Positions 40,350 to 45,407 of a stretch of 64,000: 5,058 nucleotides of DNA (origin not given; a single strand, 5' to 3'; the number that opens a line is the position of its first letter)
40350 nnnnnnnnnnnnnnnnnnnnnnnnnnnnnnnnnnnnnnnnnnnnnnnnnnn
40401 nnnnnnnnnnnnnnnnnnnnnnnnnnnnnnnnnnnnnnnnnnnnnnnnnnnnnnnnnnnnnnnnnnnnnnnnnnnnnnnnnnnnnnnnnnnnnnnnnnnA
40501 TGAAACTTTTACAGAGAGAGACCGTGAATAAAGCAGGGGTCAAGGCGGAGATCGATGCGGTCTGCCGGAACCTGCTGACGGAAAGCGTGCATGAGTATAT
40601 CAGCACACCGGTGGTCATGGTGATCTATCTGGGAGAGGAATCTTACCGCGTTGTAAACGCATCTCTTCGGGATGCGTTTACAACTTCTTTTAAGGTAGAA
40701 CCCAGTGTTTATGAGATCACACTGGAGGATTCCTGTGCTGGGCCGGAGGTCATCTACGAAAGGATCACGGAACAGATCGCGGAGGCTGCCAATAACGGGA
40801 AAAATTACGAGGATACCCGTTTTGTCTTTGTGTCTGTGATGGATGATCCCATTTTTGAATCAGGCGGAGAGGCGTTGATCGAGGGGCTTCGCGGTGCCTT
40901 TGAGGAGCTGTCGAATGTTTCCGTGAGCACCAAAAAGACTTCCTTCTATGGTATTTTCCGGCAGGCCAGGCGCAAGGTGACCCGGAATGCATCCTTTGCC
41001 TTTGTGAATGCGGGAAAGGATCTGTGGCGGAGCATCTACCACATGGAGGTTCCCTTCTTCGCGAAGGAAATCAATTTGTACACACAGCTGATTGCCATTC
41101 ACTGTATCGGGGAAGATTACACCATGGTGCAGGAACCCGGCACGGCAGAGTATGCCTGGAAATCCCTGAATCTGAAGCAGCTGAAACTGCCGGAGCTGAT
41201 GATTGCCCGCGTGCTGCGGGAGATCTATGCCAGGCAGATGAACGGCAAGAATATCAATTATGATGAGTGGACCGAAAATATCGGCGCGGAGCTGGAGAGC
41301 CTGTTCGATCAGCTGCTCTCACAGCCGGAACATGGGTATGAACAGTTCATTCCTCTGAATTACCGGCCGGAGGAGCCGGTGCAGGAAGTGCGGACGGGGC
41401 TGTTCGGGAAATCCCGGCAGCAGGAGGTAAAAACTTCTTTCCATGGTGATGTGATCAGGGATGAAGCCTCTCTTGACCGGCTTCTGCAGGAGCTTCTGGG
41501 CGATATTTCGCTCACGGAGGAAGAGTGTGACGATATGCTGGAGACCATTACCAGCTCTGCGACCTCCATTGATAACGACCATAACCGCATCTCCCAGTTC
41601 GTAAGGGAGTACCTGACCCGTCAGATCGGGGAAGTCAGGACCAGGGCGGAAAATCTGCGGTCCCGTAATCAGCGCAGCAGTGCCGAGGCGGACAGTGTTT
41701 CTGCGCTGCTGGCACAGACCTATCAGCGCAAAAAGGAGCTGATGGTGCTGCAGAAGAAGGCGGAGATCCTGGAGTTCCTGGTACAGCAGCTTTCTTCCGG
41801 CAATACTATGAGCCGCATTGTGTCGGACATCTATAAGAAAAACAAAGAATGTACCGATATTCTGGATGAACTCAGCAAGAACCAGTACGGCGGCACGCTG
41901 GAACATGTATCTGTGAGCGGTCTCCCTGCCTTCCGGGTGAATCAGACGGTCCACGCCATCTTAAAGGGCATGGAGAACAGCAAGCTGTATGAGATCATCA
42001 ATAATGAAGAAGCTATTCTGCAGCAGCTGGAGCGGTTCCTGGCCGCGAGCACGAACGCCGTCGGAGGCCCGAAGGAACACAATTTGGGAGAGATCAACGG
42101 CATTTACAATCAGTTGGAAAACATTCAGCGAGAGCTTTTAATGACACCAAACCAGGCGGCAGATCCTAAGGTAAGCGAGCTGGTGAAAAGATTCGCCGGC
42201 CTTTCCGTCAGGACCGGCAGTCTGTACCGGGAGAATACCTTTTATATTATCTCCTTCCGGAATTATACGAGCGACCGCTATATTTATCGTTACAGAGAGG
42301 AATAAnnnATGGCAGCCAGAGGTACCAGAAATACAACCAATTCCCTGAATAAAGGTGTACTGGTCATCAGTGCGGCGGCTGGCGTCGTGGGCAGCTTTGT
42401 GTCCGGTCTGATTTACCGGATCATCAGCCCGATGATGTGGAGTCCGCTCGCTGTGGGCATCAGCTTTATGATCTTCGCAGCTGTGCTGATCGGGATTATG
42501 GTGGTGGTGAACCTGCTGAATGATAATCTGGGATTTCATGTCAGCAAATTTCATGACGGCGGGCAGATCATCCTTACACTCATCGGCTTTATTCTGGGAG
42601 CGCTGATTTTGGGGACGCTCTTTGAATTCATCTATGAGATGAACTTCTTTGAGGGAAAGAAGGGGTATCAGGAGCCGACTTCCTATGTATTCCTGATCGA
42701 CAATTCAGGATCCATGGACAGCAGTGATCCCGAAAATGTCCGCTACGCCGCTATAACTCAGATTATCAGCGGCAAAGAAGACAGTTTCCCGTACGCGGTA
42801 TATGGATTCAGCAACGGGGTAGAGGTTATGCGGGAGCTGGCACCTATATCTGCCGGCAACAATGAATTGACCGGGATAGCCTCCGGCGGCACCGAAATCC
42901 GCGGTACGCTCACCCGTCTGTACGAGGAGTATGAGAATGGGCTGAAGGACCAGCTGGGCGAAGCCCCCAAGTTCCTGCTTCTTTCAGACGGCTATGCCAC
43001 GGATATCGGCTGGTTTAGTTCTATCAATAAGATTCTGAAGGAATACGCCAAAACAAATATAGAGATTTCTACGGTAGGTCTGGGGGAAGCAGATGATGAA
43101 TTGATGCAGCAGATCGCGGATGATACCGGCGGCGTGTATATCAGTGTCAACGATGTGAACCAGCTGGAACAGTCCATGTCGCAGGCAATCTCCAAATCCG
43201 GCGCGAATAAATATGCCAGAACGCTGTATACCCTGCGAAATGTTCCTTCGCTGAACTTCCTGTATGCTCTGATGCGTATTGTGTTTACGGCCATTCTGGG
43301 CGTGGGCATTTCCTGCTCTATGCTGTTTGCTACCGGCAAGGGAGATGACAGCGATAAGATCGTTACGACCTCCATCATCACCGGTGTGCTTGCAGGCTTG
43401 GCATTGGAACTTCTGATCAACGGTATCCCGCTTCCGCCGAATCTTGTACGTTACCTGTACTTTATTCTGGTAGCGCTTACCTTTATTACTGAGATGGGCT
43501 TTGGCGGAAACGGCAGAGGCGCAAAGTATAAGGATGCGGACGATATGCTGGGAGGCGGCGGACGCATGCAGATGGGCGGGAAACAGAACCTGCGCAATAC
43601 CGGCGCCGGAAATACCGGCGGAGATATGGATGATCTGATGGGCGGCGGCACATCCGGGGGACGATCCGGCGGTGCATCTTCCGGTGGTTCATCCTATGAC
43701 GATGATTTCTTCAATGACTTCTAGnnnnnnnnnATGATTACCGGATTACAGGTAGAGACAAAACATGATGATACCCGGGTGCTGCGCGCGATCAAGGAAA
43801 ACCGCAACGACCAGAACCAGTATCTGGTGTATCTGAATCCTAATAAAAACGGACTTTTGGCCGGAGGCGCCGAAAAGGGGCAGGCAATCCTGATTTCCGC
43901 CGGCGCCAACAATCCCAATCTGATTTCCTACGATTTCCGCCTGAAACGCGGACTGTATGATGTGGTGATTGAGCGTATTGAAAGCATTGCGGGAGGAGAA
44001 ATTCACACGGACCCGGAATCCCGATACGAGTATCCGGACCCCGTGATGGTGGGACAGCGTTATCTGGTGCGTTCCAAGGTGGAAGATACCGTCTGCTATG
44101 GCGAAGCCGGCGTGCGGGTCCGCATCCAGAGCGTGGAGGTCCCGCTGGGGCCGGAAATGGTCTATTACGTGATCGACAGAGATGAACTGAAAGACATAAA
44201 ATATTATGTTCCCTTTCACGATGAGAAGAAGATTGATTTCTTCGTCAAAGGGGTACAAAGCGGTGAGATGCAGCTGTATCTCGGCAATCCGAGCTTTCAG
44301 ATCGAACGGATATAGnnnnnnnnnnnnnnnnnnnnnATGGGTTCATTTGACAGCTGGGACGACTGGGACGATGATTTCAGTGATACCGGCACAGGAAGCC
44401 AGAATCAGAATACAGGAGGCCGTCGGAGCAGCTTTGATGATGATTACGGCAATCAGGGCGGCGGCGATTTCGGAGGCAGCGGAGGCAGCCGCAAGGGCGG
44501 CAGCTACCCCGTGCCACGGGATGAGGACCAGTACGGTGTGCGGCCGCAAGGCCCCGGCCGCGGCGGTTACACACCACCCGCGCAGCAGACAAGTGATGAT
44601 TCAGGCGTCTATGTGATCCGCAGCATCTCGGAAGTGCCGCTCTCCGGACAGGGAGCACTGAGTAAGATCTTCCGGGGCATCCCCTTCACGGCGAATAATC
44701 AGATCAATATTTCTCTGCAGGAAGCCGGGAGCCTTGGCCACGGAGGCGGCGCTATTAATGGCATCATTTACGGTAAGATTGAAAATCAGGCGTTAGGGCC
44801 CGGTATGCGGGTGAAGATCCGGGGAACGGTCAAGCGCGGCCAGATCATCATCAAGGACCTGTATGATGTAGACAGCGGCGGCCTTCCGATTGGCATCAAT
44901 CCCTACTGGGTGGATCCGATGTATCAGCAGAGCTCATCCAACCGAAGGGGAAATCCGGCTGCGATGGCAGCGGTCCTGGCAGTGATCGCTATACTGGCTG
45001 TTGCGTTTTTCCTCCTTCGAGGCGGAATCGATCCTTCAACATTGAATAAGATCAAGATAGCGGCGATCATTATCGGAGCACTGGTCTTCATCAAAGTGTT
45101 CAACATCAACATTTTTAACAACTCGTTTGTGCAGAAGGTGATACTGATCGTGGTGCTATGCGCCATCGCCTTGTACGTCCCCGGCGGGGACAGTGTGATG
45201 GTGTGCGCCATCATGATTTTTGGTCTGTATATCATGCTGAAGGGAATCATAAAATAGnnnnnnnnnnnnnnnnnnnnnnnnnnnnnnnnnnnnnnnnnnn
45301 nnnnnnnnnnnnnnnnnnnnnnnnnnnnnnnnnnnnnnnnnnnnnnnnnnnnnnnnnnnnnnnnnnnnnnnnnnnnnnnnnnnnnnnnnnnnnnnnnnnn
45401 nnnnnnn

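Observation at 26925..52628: Recurring acidic-aromatic short linear motif at termini or linkers of at least five cluster proteins plus the outlying transglutaminase paralog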

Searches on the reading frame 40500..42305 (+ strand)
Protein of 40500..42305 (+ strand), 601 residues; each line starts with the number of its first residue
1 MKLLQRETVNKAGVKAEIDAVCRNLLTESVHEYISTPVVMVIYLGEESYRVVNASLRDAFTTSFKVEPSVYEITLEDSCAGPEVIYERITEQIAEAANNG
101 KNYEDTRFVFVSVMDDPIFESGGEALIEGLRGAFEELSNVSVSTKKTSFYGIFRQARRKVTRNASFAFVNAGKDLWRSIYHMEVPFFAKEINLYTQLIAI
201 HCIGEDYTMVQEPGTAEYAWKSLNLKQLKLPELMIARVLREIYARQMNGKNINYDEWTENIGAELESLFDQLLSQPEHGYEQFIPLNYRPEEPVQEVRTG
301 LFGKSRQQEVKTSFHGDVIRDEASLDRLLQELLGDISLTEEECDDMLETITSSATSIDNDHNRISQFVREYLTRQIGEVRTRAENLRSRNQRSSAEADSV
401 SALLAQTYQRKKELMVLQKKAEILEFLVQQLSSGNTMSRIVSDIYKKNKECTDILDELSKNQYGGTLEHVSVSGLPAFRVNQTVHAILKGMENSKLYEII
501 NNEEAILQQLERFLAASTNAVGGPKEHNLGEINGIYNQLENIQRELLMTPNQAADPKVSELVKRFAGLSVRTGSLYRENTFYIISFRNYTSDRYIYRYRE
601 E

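Call 5: search_protein_families(library=pfam, max_evalue=0.01, proteins=[window:40500-42305:+])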
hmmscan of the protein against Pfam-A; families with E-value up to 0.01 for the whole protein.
window:40500-42305:+ (601 aa): 0 families

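Call 15: search_protein_families(library=padloc, max_evalue=0.001, proteins=[window:40500-42305:+])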
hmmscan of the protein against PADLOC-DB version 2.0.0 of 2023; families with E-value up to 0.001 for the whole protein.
window:40500-42305:+ (601 aa): 0 families

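Call 28: search_protein_families(library=pfam, max_evalue=10, proteins=[window:40500-42302:+])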
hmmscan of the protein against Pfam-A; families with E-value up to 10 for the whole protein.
window:40500-42302:+ (601 aa): 2 families
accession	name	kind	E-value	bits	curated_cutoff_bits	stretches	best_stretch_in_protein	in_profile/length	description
PF20849.2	TelK_muzzle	-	0.011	16.2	27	1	359-460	14-114/118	Protelomerase, muzzle domain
PF10150.14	RNase_E_G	-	0.081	12.8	25.5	1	308-416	36-145/270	Ribonuclease E/G family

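Call 40: search_solved_structures(query=window:40500-42302:+, max_evalue=1)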
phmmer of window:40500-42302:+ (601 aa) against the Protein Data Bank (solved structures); distinct sequences matched with E-value up to 1: 1.
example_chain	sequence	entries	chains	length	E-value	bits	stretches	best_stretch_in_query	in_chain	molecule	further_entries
6zff_A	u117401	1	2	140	0.056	15.5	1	327-390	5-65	DNA double-strand break repair Rad50 ATPase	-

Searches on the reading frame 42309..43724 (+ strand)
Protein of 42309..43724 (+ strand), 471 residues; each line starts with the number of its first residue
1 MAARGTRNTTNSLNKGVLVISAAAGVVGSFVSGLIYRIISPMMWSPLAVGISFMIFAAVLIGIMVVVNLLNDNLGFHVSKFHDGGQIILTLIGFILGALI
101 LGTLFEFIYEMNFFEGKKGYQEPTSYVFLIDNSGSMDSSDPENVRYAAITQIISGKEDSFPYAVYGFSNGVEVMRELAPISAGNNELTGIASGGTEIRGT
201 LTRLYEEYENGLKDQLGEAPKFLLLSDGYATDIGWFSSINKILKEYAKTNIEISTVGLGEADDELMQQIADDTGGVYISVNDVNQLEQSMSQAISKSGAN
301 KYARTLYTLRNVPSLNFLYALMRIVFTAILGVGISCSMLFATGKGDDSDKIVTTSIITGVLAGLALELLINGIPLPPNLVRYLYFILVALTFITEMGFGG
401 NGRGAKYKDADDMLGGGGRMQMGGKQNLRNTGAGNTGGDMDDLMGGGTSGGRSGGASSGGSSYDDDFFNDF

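Call 5: search_protein_families(library=pfam, max_evalue=0.01, proteins=[window:42309-43724:+])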
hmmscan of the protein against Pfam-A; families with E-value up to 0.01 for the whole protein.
window:42309-43724:+ (471 aa): 3 families
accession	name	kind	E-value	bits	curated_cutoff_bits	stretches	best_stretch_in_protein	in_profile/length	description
PF00092.34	VWA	-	3.1e-12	47.5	23.8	1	127-290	3-172/174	von Willebrand factor type A domain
PF03850.20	Tfb4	-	7.5e-05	22.9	27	1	234-295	158-219/273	Transcription factor Tfb4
PF13519.12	VWA_2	-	0.00074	20.6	27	1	127-208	2-89/107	von Willebrand factor type A domain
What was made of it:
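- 42309..43724 (+): vWA protein 2 (471 aa), polytopic. The vWA domain is between TM bundles and both termini are inferred to be cytoplasmic. Pfam VWA 3e-12 (call 5).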

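Call 15: search_protein_families(library=padloc, max_evalue=0.001, proteins=[window:42309-43724:+])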
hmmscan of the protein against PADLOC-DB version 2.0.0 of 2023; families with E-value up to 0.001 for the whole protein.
window:42309-43724:+ (471 aa): 0 families

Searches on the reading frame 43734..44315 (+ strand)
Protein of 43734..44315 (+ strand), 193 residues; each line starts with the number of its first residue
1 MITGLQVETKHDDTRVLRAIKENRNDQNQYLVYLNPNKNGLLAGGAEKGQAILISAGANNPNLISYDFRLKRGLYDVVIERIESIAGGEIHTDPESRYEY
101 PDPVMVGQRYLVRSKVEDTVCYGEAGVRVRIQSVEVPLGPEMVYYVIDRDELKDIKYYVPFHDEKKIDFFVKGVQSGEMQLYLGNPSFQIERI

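Call 5: search_protein_families(library=pfam, max_evalue=0.01, proteins=[window:43734-44315:+])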
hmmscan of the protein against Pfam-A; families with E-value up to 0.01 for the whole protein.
window:43734-44315:+ (193 aa): 0 families

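Call 28: search_protein_families(library=pfam, max_evalue=10, proteins=[window:43734-44312:+])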
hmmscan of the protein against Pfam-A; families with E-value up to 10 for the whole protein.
window:43734-44312:+ (193 aa): 0 families

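Call 41: search_solved_structures(query=window:43734-44312:+, max_evalue=1)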
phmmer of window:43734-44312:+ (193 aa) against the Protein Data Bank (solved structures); distinct sequences matched with E-value up to 1: 0.

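Call 44: find_homologous_proteins(query=window:43734-44312:+, max_evalue=0.001)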
Query window:43734-44312:+ (193 aa): 17 proteins with E <= 0.001 among 197 candidates.
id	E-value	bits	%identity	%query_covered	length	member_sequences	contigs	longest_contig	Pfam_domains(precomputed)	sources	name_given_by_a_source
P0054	1.1e-123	428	100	100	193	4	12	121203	-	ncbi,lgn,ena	-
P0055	1.3e-83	297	69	100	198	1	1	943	-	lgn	-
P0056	4.4e-70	253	59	100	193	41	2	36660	-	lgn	-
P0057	6.2e-69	249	59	100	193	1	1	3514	-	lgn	-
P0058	8.0e-67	242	58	100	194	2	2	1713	-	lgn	-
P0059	4.6e-65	237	56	100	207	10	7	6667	-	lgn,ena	-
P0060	9.2e-64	233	57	99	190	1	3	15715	-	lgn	-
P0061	2.5e-62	228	54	100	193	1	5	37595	-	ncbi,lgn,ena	-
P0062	1.6e-61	225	57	99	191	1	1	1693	-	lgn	-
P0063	4.9e-60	220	53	99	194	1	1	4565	-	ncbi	-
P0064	5.5e-60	220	54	99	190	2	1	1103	-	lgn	-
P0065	7.2e-60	220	60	89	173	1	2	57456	-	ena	-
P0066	6.9e-52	194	48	99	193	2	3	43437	-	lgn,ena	-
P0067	3.8e-43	165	48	99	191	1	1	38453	-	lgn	-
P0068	7.4e-38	148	44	98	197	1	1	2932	-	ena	-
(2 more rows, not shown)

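Call 60: predict_structure(alignment_id=A4)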
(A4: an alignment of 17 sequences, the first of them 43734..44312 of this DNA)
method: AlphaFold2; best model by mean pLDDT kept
length: 193 residues; sequences in the alignment: 17
mean_pLDDT: 90.9   pTM: 0.79
mean pLDDT of the five models: 90.9, 90.3, 89.6, 88.3, 87.7
residues with pLDDT >= 90: 141; 70-90: 47; 50-70: 5; < 50: 0
segments of 3 or more residues with pLDDT < 50: none
pLDDT, mean of each block of 10 residues (from residue 1): 88 93 90 89 73 91 93 93 92 94 91 96 94 91 92 90 90 94 91 93
secondary structure, 60 per line:
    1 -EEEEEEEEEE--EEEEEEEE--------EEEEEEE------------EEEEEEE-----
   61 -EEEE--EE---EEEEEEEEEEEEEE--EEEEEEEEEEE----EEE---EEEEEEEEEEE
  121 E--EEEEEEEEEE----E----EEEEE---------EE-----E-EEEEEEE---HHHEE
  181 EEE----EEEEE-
elements in order: E2-11 E14-21 E30-36 E49-55 E62-65 E73-86 E89-99 E104-106 E110-121 E124-133 E143-147 E166-172 E179-183 E188-192
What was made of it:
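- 43734..44315 (+): 193-aa soluble protein built of tandem Ig/FNIII-like beta sandwiches, encoded directly after vWA2 in every locus where a homologue was detected. AF2 pLDDT 91 (call 60).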

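Call 64: fold_search(model_id=the predicted structure, library=pdb)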
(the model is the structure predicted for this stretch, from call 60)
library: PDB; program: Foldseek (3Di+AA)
matches with E <= 10: 866; with E <= 0.001: 0
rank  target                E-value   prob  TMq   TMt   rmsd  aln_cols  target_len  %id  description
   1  2ifg_A                2.3e-03  0.98  0.27  0.18  10.9       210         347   13  Structure of the extracellular segment of human TRKA in complex with nerve growth factor (released 2007-02-13)
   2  9xvi_C                2.4e-03  0.97  0.28  0.10  14.9       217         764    8  Arabidopsis ISA2-ISA1-ISA1-ISA2 heterotetramer (released 2026-04-08)
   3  9wpm_S                2.8e-03  0.96  0.27  0.24  15.3       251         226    8  Cryo-EM structure of the apo-ConsOR5-Gs complex (released 2026-01-28)
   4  6uy3                  3.6e-03  0.87  0.26  0.23  14.9       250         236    8  Structure of anti-hCD33 conditional scFv with methotrexate (released 2020-11-18)
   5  3rb5_A                5.2e-03  0.89  0.25  0.22  12.5       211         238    8  Crystal structure of calcium binding domain CBD12 of CALX1.1 (released 2011-11-02)
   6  2gee                  6.3e-03  0.99  0.38  0.38   7.2       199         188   11  Crystal Structure of Human Type III Fibronectin Extradomain B and Domain 8 (released 2006-10-17)
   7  5gs2_D                7.0e-03  0.89  0.27  0.24  15.3       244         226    8  Crystal structure of diabody complex with repebody and MBP (released 2016-10-12)
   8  8v8f_D                7.8e-03  0.85  0.27  0.23  15.8       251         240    6  The co-crystal structure of anti-HIV scFv and Utag (released 2024-12-11)
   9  6tpu_A                8.2e-03  0.90  0.29  0.29  13.9       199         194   12  Crystal structures of FNIII domain three and four of the human leucocyte common antigen-related protein, LAR (released 2020-05-13)
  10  3rb7_G                8.2e-03  0.69  0.22  0.19  12.0       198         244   10  Crystal structure of CBD12 from CALX1.2 (released 2011-11-02)
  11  7e33_E                9.1e-03  0.89  0.28  0.24  15.8       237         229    8  Serotonin 1E (5-HT1E) receptor-Gi protein complex (released 2021-04-14)
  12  9sv8_C                9.1e-03  0.63  0.22  0.15  17.5       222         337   10  Herpes simplex virus 2 delta28-73 glycoprotein C ectodomain in complex with C3b (released 2025-12-10)
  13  7uc8_H                1.0e-02  0.82  0.27  0.23  15.9       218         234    6  Pfs230 D1 domain in complex with 230AS-73 (released 2023-02-15)
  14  7e32_E                1.1e-02  0.89  0.28  0.24  14.2       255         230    6  Serotonin 1D (5-HT1D) receptor-Gi protein complex (released 2021-04-21)
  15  5gs2_H                1.1e-02  0.85  0.27  0.24  15.6       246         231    7  Crystal structure of diabody complex with repebody and MBP (released 2016-10-12)
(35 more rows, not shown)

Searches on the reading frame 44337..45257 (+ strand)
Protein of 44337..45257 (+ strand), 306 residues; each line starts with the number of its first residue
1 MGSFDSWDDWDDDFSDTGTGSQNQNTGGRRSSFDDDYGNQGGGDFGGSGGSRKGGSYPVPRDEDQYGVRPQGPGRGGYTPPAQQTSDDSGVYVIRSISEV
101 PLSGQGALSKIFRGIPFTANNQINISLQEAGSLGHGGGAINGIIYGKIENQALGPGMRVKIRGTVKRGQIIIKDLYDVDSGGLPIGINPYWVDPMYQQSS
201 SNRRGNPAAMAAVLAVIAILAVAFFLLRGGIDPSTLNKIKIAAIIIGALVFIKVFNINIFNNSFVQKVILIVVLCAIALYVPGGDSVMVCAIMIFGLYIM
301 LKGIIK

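Call 5: search_protein_families(library=pfam, max_evalue=0.01, proteins=[window:44337-45257:+])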
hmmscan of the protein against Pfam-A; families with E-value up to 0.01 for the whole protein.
window:44337-45257:+ (306 aa): 0 families

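Call 28: search_protein_families(library=pfam, max_evalue=10, proteins=[window:44337-45254:+])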
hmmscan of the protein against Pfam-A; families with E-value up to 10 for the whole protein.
window:44337-45254:+ (306 aa): 1 family
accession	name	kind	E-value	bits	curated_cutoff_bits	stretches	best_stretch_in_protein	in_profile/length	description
PF19658.4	DUF6161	-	1.3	8.9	27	1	208-270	98-161/216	Family of unknown function (DUF6161)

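Call 69: search_protein_representatives(protein=window:44337-45254:+)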
Query: 306 residues. Proteins with E-value up to 0.001 (for the whole library): 19; up to 1e-10: 15; up to 1e-30: 6. The best 19 are listed.
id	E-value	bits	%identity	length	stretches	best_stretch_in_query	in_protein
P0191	4.3e-113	393.9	64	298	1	1-306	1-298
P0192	1.4e-82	293.7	52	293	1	1-306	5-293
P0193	3.0e-68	246.6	50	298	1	3-306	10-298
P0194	1.1e-49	185.6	43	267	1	81-306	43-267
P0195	4.8e-49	183.5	42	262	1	88-304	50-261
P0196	3.7e-38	147.8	56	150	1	157-306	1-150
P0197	5.4e-29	117.7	31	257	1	81-305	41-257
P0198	2.8e-26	108.7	30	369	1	77-305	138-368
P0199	7.6e-24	100.8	32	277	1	80-306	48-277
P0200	1.4e-23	99.9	36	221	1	91-304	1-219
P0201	9.0e-22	94.0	34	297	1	83-306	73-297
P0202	1.1e-21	93.6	31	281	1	44-305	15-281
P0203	5.4e-20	88.1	48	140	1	175-276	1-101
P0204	1.8e-18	83.1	55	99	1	216-306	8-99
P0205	4.2e-17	78.6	31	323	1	47-305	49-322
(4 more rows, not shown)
